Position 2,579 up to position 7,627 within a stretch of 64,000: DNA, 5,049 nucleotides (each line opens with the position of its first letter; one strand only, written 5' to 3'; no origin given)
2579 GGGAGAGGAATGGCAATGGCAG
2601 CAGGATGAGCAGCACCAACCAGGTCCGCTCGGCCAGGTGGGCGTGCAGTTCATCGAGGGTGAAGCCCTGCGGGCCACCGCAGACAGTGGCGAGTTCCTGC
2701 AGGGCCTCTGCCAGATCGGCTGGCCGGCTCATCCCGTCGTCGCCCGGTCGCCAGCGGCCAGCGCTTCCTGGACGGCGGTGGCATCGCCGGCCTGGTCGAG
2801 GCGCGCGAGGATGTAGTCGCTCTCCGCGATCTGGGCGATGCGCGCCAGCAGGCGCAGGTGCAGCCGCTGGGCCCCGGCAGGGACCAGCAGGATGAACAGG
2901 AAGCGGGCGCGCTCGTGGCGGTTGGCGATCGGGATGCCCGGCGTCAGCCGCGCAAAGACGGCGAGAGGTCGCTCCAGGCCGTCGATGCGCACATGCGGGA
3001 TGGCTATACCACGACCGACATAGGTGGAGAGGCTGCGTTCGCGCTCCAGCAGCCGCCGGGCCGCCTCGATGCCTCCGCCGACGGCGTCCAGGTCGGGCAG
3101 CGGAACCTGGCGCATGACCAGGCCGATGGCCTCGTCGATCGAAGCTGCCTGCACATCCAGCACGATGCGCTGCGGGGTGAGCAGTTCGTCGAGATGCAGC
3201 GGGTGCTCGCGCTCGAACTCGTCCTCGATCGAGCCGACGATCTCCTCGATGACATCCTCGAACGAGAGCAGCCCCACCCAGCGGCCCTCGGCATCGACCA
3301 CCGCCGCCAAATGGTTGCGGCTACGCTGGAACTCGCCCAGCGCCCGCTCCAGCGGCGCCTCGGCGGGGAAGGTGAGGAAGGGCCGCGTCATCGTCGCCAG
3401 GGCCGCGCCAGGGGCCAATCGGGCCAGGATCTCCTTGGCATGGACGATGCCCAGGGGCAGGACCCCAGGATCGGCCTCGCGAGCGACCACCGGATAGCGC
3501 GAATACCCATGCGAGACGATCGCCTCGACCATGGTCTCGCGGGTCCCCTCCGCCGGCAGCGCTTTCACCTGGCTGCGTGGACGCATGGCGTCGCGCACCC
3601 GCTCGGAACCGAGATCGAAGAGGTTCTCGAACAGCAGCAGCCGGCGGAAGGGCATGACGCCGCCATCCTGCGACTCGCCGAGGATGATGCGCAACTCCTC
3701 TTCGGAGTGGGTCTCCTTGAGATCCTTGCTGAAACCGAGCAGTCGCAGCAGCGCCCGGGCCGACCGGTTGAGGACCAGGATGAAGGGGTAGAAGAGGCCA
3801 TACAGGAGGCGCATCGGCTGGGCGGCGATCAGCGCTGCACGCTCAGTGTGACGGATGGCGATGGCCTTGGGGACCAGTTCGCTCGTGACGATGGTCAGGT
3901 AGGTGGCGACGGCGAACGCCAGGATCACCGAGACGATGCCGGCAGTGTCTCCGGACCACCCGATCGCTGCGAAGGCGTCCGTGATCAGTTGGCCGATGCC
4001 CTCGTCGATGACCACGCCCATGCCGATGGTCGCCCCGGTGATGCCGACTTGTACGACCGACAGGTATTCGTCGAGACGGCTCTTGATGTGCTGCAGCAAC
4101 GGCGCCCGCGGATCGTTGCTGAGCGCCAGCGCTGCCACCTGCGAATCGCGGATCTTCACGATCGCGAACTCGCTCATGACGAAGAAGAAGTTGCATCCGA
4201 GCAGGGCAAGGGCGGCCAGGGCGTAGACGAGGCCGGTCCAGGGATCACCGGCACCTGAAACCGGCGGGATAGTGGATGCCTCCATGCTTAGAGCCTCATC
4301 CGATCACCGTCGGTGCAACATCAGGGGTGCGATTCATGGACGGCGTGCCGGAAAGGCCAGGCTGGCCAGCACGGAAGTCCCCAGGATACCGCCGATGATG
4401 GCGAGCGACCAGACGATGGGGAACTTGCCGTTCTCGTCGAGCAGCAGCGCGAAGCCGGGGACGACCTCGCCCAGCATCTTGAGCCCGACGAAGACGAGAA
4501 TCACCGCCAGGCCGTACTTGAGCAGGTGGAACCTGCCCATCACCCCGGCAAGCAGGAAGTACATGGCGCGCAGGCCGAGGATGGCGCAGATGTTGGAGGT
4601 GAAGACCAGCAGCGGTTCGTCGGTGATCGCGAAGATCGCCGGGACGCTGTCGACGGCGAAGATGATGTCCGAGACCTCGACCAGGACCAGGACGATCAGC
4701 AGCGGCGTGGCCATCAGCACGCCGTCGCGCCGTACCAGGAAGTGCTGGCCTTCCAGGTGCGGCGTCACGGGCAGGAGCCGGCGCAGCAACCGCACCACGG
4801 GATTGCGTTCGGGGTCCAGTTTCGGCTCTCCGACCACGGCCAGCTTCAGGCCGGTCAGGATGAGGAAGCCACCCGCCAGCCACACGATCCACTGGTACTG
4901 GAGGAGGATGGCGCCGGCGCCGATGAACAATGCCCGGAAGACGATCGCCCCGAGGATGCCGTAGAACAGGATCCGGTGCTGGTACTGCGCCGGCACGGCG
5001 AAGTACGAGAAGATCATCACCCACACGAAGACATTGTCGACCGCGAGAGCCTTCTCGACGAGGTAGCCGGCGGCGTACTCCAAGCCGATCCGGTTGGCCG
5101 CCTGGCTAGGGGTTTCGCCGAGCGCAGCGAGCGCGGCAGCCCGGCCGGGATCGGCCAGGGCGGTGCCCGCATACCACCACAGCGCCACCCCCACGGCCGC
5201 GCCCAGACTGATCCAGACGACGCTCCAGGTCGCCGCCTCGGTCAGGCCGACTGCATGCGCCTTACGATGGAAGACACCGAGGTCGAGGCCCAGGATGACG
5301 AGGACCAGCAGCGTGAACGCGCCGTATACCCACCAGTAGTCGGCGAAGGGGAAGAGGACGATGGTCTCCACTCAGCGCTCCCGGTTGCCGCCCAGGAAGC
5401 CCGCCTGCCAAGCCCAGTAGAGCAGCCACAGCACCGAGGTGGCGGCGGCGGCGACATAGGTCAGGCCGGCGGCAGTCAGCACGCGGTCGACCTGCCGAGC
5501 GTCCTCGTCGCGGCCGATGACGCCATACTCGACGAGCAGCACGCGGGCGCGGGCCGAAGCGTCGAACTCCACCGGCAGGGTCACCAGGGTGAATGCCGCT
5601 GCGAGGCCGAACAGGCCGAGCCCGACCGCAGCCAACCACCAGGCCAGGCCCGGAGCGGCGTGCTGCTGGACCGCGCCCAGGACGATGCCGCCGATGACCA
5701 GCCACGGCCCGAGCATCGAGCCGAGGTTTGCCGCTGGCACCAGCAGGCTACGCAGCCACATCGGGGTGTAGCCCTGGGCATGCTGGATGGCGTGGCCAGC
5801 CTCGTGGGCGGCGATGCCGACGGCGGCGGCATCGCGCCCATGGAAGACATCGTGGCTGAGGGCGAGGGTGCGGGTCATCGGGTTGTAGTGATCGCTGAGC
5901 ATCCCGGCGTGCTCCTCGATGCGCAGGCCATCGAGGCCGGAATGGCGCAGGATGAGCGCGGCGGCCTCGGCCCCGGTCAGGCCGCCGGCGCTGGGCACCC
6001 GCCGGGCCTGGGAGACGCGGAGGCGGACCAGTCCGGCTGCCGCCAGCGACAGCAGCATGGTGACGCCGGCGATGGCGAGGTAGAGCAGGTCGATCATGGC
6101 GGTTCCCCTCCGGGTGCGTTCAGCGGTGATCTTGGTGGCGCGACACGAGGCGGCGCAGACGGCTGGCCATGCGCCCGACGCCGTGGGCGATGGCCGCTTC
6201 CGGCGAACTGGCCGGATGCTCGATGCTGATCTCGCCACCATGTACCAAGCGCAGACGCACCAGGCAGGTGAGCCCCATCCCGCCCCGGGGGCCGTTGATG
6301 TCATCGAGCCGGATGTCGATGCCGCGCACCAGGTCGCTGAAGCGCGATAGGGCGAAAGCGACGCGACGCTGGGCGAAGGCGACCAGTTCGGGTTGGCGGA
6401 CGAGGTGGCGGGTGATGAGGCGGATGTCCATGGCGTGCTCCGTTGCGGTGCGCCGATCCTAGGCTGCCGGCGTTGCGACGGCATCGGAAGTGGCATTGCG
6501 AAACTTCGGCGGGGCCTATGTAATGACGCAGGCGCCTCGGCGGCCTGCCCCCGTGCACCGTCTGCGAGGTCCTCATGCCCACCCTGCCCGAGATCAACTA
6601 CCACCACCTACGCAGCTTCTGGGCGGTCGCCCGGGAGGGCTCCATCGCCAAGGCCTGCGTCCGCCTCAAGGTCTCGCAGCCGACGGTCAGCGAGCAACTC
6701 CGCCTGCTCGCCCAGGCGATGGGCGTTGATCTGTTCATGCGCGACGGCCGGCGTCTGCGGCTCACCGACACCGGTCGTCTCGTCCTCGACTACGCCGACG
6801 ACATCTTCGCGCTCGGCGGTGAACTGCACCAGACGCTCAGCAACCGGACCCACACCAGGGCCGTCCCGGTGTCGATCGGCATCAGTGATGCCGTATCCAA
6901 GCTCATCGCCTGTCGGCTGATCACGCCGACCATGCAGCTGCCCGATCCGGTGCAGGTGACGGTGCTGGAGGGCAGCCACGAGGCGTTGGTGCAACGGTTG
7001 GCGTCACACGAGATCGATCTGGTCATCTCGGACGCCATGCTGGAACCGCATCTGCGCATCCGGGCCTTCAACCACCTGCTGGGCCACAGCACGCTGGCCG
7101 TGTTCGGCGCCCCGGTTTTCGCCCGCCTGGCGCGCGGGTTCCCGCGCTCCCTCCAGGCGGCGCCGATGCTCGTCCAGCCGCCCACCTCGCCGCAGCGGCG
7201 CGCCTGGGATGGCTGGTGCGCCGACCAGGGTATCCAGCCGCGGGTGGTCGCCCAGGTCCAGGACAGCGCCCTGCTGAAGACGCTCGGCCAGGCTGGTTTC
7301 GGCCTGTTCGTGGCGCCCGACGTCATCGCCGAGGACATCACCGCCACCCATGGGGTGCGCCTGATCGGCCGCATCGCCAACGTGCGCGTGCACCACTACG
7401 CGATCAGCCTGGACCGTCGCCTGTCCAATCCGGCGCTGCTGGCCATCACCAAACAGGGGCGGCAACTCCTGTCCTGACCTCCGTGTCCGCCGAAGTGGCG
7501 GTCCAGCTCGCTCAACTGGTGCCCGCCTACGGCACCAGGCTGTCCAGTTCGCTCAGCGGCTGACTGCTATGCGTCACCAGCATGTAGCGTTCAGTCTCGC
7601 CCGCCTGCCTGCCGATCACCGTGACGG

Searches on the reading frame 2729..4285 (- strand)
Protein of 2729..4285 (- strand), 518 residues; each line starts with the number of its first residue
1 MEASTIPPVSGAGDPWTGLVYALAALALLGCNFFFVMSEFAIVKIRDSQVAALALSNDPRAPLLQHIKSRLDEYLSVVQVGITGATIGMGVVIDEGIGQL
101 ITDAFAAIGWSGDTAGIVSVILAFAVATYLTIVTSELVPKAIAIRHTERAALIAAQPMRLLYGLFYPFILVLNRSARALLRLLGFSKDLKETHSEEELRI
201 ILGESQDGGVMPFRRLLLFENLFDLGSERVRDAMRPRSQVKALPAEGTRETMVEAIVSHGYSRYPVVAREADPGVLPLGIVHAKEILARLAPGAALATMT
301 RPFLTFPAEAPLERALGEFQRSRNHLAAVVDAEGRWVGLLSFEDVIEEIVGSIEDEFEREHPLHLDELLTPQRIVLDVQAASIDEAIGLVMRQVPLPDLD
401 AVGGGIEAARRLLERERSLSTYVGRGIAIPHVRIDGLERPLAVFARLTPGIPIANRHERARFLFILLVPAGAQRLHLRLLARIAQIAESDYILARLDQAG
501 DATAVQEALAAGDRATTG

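Call 13: search_protein_families(library=pfam, proteins=[window:2729-4285:-], max_evalue=0.001)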
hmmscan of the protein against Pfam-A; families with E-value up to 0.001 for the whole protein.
window:2729-4285:- (518 aa): 3 families
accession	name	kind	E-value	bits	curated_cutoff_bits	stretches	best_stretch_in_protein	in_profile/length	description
PF01595.25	CNNM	-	4.6e-45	153.9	28.4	1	24-211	2-177/181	Cyclin M transmembrane N-terminal domain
PF00359.27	PTS_EIIA_2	-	4.6e-20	72.5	27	1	368-510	2-142/144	Phosphoenolpyruvate-dependent sugar phosphotransferase system, EIIA 2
PF00571.33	CBS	-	3.8e-13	50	24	1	299-350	5-56/57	CBS domain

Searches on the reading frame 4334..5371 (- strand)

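Call 13: search_protein_families(library=pfam, proteins=[window:4334-5371:-], max_evalue=0.001)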
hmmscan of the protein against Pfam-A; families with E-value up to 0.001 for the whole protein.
window:4334-5371:- (345 aa): 1 family
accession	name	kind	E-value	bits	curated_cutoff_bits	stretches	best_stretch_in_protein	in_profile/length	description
PF03741.22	TerC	-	1.3e-47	162.3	27.8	1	101-300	2-175/178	Integral membrane protein TerC family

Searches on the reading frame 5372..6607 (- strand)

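Call 13: search_protein_families(library=pfam, proteins=[window:5372-6607:-], max_evalue=0.001)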
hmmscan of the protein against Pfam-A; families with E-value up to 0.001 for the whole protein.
window:5372-6607:- (411 aa): 1 family
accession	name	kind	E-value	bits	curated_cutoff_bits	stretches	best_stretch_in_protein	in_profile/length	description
PF04298.18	Zn_peptidase_2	-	1.2e-67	228.1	27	1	177-400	2-215/218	Putative neutral zinc metallopeptidase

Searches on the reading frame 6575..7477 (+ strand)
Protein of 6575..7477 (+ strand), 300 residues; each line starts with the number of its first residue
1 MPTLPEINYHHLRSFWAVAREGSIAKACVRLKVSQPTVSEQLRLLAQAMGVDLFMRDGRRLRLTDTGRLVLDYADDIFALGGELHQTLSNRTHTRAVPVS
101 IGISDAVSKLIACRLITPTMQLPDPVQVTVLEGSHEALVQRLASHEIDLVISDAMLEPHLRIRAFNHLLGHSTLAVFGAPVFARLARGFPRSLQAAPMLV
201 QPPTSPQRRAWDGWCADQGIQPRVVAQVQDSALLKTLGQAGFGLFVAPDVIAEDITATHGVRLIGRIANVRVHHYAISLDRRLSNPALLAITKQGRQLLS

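Call 13: search_protein_families(library=pfam, proteins=[window:6575-7477:+], max_evalue=0.001)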
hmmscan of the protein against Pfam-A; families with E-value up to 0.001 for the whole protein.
window:6575-7477:+ (300 aa): 2 families
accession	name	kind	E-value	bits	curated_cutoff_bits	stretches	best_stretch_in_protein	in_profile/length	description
PF00126.33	HTH_1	-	4.7e-19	68.5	26.6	1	10-68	2-60/60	Bacterial regulatory helix-turn-helix protein, lysR family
PF03466.25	LysR_substrate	-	3.9e-18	66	28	1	99-290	8-199/209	LysR substrate binding domain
